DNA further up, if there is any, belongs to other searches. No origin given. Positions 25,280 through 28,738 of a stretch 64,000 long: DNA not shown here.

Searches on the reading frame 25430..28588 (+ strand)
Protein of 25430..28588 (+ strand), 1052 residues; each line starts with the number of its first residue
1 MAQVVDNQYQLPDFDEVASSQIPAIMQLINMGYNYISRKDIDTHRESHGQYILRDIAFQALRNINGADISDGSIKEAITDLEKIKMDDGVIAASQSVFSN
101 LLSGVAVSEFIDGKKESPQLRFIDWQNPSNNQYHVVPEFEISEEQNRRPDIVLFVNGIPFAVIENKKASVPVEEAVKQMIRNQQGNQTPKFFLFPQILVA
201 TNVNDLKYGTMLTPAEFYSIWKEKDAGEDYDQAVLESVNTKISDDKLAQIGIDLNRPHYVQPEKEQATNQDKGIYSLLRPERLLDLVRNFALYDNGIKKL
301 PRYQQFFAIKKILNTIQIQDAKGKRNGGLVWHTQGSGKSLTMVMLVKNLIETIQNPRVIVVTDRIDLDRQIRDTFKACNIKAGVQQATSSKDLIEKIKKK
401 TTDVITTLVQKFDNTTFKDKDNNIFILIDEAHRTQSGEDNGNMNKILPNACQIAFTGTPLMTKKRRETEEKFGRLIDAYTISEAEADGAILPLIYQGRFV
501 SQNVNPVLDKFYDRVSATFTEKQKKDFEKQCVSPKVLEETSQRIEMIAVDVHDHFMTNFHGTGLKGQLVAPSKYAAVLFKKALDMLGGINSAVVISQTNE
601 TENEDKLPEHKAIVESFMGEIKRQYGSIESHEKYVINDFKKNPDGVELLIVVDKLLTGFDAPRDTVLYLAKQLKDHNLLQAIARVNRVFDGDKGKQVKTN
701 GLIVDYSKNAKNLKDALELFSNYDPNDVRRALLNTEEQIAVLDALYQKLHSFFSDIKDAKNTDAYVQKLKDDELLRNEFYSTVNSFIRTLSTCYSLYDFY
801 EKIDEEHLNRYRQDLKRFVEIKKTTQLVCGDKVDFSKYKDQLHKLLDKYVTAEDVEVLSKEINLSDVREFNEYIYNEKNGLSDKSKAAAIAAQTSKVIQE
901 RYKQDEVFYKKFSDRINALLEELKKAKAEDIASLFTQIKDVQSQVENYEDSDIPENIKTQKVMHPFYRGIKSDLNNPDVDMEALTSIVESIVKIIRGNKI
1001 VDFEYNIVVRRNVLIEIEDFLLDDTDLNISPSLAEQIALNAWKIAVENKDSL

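Call 9: search_protein_families(library=padloc, proteins=[window:25430-28588:+], max_evalue=0.01)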
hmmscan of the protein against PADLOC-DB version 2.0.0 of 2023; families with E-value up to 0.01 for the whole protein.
window:25430-28588:+ (1052 aa): 8 families
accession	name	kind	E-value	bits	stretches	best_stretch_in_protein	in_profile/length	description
PDLC03041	REase_I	-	5.6e-155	516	1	10-971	3-1014/1099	Type I restriction enzyme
PDLC03044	REase_I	-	2.2e-116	388.2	2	264-960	214-965/1034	Type I restriction enzyme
PDLC03040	REase_I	-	2.8e-98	328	2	274-1019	230-995/1029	Type I restriction enzyme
PDLC03048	REase_I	-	2.7e-62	209.1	1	25-946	14-896/976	Type I restriction enzyme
PDLC03046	REase_I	-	1.1e-27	94.4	3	132-415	117-376/1025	Type I restriction enzyme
PDLC03045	REase_I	-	4.3e-21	72.6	2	307-509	264-476/995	Type I restriction enzyme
PDLC03043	REase_I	-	8e-10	36.3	1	25-212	41-216/313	Type I restriction enzyme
PDLC04140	mad8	-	0.0089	13.6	0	333-366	35-68/314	mads_8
